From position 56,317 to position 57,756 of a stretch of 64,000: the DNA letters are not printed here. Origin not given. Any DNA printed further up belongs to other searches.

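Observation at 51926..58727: Five-gene minus-strand operon coupling two paralogous N-domain-plus-barrel envelope proteins to Ca2+/cation and Na+/H+ antiporters and trehalose synthesis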

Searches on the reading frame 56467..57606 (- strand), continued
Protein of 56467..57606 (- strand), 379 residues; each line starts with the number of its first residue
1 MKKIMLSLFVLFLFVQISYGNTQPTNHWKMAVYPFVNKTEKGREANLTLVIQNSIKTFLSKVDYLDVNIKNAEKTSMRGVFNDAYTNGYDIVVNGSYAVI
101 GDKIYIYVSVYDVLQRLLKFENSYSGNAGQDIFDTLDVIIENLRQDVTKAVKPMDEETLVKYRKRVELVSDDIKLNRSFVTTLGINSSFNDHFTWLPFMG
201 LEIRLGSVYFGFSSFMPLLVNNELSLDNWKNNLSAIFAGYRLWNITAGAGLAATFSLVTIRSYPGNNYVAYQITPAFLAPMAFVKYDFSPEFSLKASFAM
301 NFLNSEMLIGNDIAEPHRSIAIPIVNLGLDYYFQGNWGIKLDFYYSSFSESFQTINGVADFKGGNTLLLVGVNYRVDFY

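Call 62: search_protein_families(library=pfam, proteins=[L020:6718-7596:+, L023:5850-6764:+, L025:11259-12167:+, L024:11339-12256:+, L019:521-2326:-, L026:6892-8697:-, L024:6462-8213:-, L028:33-1826:-, L025:7052-8641:+, L020:7672-9996:+], max_evalue=0.001)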
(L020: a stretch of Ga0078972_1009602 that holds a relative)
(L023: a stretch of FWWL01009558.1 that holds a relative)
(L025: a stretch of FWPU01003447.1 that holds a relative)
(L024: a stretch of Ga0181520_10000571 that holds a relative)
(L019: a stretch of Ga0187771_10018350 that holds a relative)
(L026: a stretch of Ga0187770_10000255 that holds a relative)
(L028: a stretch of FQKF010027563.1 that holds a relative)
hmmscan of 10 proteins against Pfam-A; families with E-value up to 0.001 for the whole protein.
L020:6718-7596:+ (292 aa): 4 families
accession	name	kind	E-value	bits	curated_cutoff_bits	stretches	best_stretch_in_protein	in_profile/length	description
PF00589.27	Phage_integrase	-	3.8e-46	157.4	27.1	1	114-277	6-169/172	Phage integrase family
PF02899.23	Phage_int_SAM_1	-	3.8e-22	78.8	22.3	1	6-88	2-83/83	Phage integrase, N-terminal SAM-like domain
PF13102.12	Phage_int_SAM_5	-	8.2e-09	36.2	22.3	1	15-95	14-93/98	Phage integrase SAM-like domain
PF13495.12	Phage_int_SAM_4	-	2.9e-08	34.4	27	1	4-88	1-82/85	Phage integrase, N-terminal SAM-like domain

L023:5850-6764:+ (304 aa): 4 families
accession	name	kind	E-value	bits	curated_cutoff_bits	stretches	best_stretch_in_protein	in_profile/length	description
PF00589.27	Phage_integrase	-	5.5e-51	173.2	27.1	1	125-289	5-169/172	Phage integrase family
PF02899.23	Phage_int_SAM_1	-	7.1e-24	84.3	22.3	1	17-100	1-83/83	Phage integrase, N-terminal SAM-like domain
PF13495.12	Phage_int_SAM_4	-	6e-08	33.4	27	1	18-99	3-81/85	Phage integrase, N-terminal SAM-like domain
PF13102.12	Phage_int_SAM_5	-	1.5e-05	25.8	22.3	1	17-106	3-92/98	Phage integrase SAM-like domain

L025:11259-12167:+ (302 aa): 3 families
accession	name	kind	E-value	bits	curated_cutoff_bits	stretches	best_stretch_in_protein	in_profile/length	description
PF00589.27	Phage_integrase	-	2e-49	168.1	27.1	1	120-287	2-169/172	Phage integrase family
PF02899.23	Phage_int_SAM_1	-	4e-22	78.7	22.3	1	15-98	1-83/83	Phage integrase, N-terminal SAM-like domain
PF13495.12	Phage_int_SAM_4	-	7.2e-06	26.8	27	0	17-94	4-78/85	Phage integrase, N-terminal SAM-like domain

L024:11339-12256:+ (305 aa): 4 families
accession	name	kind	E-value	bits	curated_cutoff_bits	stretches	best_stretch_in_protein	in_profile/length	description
PF00589.27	Phage_integrase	-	2.9e-47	161.1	27.1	1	121-290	3-169/172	Phage integrase family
PF02899.23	Phage_int_SAM_1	-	2.1e-20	73.2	22.3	1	15-96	1-81/83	Phage integrase, N-terminal SAM-like domain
PF13495.12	Phage_int_SAM_4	-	2.6e-08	34.6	27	1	16-99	3-83/85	Phage integrase, N-terminal SAM-like domain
PF13102.12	Phage_int_SAM_5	-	1.4e-06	29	22.3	1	26-105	16-93/98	Phage integrase SAM-like domain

L019:521-2326:- (601 aa): 3 families
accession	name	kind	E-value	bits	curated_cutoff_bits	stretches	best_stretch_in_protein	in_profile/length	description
PF00012.26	HSP70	-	1.6e-179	598.4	20.6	1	23-584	1-588/599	Hsp70 protein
PF06723.19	MreB_Mbl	-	9.1e-13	48.2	27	1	111-364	75-315/327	MreB/Mbl protein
PF08841.16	DDR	-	0.00098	18.7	24.6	0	130-213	79-164/328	Diol dehydratase reactivase ATPase-like domain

L026:6892-8697:- (601 aa): 3 families
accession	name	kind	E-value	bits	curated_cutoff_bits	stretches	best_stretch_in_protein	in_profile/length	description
PF00012.26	HSP70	-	1.6e-179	598.4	20.6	1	23-584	1-588/599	Hsp70 protein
PF06723.19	MreB_Mbl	-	9.1e-13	48.2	27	1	111-364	75-315/327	MreB/Mbl protein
PF08841.16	DDR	-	0.00098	18.7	24.6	0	130-213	79-164/328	Diol dehydratase reactivase ATPase-like domain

L024:6462-8213:- (583 aa): 2 families
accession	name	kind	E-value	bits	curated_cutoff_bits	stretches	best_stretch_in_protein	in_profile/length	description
PF00012.26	HSP70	-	9.9e-176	585.9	20.6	1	4-564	1-586/599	Hsp70 protein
PF06723.19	MreB_Mbl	-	2.4e-13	50.1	27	1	90-347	72-316/327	MreB/Mbl protein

L028:33-1826:- (597 aa): 0 families

L025:7052-8641:+ (529 aa): 6 families
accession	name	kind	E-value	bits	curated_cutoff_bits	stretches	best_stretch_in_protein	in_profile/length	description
PF02826.25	2-Hacid_dh_C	-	3.4e-63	212.7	25.1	1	108-285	1-178/178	D-isomer specific 2-hydroxyacid dehydrogenase, NAD binding domain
PF00389.36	2-Hacid_dh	-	5.8e-39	133.3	24.6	1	5-317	1-134/134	D-isomer specific 2-hydroxyacid dehydrogenase, catalytic domain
PF19304.4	PGDH_inter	-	1e-28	100.3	27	1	329-445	2-119/119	D-3-phosphoglycerate dehydrogenase intervening domain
PF01842.31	ACT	-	7.4e-10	38.9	27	1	458-516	3-62/66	ACT domain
PF22629.2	ACT_AHAS_ss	-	3.5e-05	24.3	27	1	462-521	5-65/67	AHAS small subunit-like ACT domain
PF07991.19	KARI_N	-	0.00067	19.7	20.6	0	141-239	2-100/165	Acetohydroxy acid isomeroreductase, NADPH-binding domain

L020:7672-9996:+ (774 aa): 4 families
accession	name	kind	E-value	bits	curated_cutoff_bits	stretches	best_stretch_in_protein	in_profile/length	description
PF01464.25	SLT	-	5.4e-20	71.5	21.3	1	621-718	8-106/117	Transglycosylase SLT domain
PF13174.12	TPR_6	-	1.3e-06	29.1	26.3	0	111-139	1-29/33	Tetratricopeptide repeat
PF14559.12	TPR_19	-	0.00023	21.9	25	0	109-143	24-58/68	Tetratricopeptide repeat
PF07719.23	TPR_2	-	0.00027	21.3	27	0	408-435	5-32/34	Tetratricopeptide repeat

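Call 66: search_protein_families(library=pfam, proteins=[L001:4386-5711:+, L001:11760-13154:+, L008:88-3984:+, L028:1914-3359:-, L023:286-1893:+, L020:3694-4209:+, L020:3061-3687:+, L028:6327-7607:-, L029:8703-9305:+, L027:1023-2186:-], max_evalue=0.001)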
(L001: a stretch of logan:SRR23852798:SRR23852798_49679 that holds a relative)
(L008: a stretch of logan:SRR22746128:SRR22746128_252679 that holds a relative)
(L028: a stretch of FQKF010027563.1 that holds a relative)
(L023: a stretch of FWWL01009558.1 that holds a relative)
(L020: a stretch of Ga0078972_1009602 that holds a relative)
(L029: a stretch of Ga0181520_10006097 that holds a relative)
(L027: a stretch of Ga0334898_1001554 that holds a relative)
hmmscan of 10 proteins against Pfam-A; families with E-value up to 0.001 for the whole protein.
L001:4386-5711:+ (441 aa): 1 family
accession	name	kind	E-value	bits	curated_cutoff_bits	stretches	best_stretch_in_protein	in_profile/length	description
PF02321.23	OEP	-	8.3e-35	120.7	22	2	53-231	7-187/187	Outer membrane efflux protein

L001:11760-13154:+ (464 aa): 1 family
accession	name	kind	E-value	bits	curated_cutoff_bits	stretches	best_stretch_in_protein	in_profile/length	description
PF02321.23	OEP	-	2.2e-29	103.1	22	2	298-461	26-186/187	Outer membrane efflux protein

L008:88-3984:+ (1298 aa): 3 families
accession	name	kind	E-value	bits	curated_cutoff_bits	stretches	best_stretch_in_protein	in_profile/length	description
PF01869.26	BcrAD_BadFG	-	8.4e-52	176.8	31.5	2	164-416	1-269/271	BadF/BadG/BcrA/BcrD ATPase family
PF09989.15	DUF2229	-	2.4e-49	168.3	29.4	1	524-742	2-217/218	CoA enzyme activase uncharacterised domain (DUF2229)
PF02782.22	FGGY_C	-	4.1e-07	30.4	27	1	322-416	100-192/198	FGGY family of carbohydrate kinases, C-terminal domain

L028:1914-3359:- (481 aa): 3 families
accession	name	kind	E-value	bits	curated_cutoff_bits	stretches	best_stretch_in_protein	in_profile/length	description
PF13616.12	Rotamase_3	-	2.4e-27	96.2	22.5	1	122-229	12-115/116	PPIC-type PPIASE domain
PF00639.27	Rotamase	-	1.2e-21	77.9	21.7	1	131-227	1-96/97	PPIC-type PPIASE domain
PF13145.12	Rotamase_2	-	2.7e-08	35.1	27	1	141-236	36-115/121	PPIC-type PPIASE domain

L023:286-1893:+ (535 aa): 1 family
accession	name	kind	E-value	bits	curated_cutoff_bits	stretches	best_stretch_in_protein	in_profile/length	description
PF01645.23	Glu_synthase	-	1.6e-17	64.2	20.4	1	281-398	189-303/369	Conserved region in glutamate synthase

L020:3694-4209:+ (171 aa): 0 families

L020:3061-3687:+ (208 aa): 7 families
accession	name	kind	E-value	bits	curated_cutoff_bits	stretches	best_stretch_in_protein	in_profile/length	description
PF07021.18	MetW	-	3.7e-64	216.4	21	1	11-201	1-193/193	Methionine biosynthesis protein MetW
PF08241.18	Methyltransf_11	-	3.9e-11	43.9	21.2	1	29-112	2-87/95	Methyltransferase domain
PF13847.12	Methyltransf_31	-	1.2e-10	41.7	27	1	21-113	1-102/145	Methyltransferase domain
PF13649.12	Methyltransf_25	-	4.4e-10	40.6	27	1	27-111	1-92/97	Methyltransferase domain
PF13489.12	Methyltransf_23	-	4.7e-10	39.9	27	1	17-170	16-159/164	Methyltransferase domain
PF08242.18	Methyltransf_12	-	1.8e-08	35.5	30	1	28-110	1-90/98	Methyltransferase domain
PF07757.19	AdoMet_MTase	-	6.4e-05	23.6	27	1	22-59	60-96/115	Predicted AdoMet-dependent methyltransferase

L028:6327-7607:- (426 aa): 1 family
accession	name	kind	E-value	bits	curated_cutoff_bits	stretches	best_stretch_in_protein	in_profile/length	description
PF00015.26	MCPsignal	-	1.7e-10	41.5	34.6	1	208-350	15-153/172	Methyl-accepting chemotaxis protein (MCP) signalling domain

L029:8703-9305:+ (200 aa): 1 family
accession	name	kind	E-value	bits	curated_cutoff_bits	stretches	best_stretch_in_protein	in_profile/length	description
PF01965.30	DJ-1_PfpI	-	1.2e-20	74.4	26.6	1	4-166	3-163/165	DJ-1/PfpI family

L027:1023-2186:- (387 aa): 3 families
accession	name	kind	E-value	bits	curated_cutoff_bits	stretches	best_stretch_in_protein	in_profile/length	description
PF00465.25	Fe-ADH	-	3.5e-48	163.8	31.3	1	9-177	1-168/168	Iron-containing alcohol dehydrogenase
PF25137.1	ADH_Fe_C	-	1.9e-36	126.1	27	1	188-386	1-193/194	Fe-containing alcohol dehydrogenase family, C-terminal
PF13685.12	Fe-ADH_2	-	2.9e-07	31.1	28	1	28-109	16-95/149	Iron-containing alcohol dehydrogenase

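Call 70: search_solved_structures(query=A3, max_evalue=10)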
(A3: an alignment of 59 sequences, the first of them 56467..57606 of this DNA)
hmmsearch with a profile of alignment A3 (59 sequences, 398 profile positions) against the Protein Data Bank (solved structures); distinct sequences matched with E-value up to 10: 23.
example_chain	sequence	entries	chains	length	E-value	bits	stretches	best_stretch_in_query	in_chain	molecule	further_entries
2r88_A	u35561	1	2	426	2.9e-05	26.6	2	206-394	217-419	Long-chain fatty acid transport protein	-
3pf1_A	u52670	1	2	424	9e-05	25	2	206-394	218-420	Long-chain fatty acid transport protein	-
3pgr_A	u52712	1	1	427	9.3e-05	24.9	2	206-394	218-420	Long-chain fatty acid transport protein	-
2r4l_A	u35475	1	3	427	0.00012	24.6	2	206-394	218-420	Long-chain fatty acid transport protein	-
2r4p_A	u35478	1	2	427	0.00012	24.6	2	206-394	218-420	Long-chain fatty acid transport protein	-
2r4n_A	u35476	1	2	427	0.00015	24.3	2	206-394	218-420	Long-chain fatty acid transport protein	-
2r8a_A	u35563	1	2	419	0.00015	24.3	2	206-394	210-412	Long-chain fatty acid transport protein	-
1t16_A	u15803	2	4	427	0.00017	24.1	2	206-394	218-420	Long-chain fatty acid transport protein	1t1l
2r89_A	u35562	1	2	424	0.00018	24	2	206-394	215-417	Long-chain fatty acid transport protein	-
3pgs_A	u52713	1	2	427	0.00019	23.9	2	206-394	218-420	Long-chain fatty acid transport protein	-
3pgu_A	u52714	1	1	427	0.00019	23.9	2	206-394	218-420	Long-chain fatty acid transport protein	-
2r4o_A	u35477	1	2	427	0.0002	23.9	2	206-394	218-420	Long-chain fatty acid transport protein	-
3dwn_A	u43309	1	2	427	0.00021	23.7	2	206-394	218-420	Long-chain fatty acid transport protein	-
8qwq_A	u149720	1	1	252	0.0068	18.8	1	269-397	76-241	Opacity protein opA60 (Fragment)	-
2maf_A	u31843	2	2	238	0.022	17.1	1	269-395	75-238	Opacity protein opA60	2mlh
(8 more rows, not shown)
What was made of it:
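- Closest known: Small monomeric outer-membrane barrels: OpcA and omptin Pla. Same: For the P2 family they also match by sequence profile: FadL at E 3e-5 and Opa60 at E 7e-3 (call 70).
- The profile hits the FadL barrel at E 3e-5 (call 70).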

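Call 77: list_cluster_members(proteins=[P0010, P0012, P0013, P0014, P0015, P0016, P0018, P0020, P0029, P0065])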
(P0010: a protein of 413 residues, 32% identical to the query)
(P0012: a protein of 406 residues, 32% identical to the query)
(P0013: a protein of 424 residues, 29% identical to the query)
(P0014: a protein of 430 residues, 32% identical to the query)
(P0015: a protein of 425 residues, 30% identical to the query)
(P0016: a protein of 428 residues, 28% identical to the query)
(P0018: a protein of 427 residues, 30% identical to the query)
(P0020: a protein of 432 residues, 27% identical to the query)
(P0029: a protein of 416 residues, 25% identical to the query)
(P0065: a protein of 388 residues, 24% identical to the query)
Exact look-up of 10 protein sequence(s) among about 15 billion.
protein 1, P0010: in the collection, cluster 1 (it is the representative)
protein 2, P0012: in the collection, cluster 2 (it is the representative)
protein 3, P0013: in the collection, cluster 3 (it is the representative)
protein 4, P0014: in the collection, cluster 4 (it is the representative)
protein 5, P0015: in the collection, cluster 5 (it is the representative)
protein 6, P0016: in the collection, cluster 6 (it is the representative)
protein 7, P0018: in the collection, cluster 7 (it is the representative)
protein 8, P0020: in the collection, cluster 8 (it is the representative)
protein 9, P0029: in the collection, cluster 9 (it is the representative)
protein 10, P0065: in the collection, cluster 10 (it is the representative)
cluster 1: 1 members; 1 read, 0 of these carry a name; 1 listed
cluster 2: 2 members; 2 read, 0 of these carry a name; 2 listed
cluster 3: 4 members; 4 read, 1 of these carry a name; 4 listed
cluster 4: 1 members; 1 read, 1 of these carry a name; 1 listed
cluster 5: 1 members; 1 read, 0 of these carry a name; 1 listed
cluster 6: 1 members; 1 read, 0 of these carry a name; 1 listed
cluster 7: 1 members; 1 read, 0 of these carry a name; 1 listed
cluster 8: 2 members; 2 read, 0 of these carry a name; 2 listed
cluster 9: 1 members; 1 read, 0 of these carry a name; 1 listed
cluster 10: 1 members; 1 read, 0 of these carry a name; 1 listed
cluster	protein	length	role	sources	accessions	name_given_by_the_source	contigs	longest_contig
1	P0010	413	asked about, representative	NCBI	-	-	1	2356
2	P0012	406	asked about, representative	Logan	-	-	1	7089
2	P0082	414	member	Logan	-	-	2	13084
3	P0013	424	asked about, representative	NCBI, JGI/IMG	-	-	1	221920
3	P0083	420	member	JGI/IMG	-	hypothetical protein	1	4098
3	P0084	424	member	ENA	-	-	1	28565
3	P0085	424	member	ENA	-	-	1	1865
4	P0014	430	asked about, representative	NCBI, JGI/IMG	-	TolB-like protein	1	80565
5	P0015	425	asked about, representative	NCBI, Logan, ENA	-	-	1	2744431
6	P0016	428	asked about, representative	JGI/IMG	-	-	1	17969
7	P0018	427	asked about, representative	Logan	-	-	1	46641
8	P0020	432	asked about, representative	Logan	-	-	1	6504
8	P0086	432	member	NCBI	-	-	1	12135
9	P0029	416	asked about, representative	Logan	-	-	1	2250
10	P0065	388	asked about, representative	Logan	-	-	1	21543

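Call 78: find_encoding_contigs(protein=P0015, flank=10000, max_places=2)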
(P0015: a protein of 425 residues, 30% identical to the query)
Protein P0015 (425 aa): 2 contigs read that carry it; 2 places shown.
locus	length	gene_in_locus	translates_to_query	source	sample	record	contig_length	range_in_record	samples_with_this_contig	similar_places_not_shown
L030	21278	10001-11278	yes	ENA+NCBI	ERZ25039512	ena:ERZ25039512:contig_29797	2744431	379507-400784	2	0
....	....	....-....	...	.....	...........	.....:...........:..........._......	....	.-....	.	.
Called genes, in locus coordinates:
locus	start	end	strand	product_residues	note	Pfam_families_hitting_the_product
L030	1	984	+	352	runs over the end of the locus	PF02154:FliM, PF01052:FliMN_C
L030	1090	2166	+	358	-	PF28396:SepQ_C, PF01052:FliMN_C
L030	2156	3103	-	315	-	PF00535:Glycos_transf_2, PF10111:Glyco_tranf_2_2 (weak), PF13641:Glyco_tranf_2_3, PF13632:Glyco_trans_2_3 (weak)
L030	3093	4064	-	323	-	PF01408:GFO_IDH_MocA, PF02894:GFO_IDH_MocA_C (faint), PF22725:GFO_IDH_MocA_C3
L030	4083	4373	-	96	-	PF14542:Acetyltransf_CG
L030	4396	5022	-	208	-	PF09335:VTT_dom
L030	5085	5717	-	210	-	PF00226:DnaJ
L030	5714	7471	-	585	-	PF00012:HSP70, PF06723:MreB_Mbl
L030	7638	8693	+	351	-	PF08240:ADH_N, PF13602:ADH_zinc_N_2 (faint)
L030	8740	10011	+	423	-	-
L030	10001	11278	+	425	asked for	-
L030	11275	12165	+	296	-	PF02899:Phage_int_SAM_1, PF13495:Phage_int_SAM_4 (weak), PF00589:Phage_integrase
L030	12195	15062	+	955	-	PF00176:SNF2-rel_dom, PF00270:DEAD (faint), PF04851:ResIII, PF00271:Helicase_C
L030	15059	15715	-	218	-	PF00730:HhH-GPD, PF00633:HHH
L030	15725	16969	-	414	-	PF13487:HD_5, PF01966:HD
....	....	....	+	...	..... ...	-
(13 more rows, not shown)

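Call 79: find_encoding_contigs(protein=P0014, flank=10000, max_places=2)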
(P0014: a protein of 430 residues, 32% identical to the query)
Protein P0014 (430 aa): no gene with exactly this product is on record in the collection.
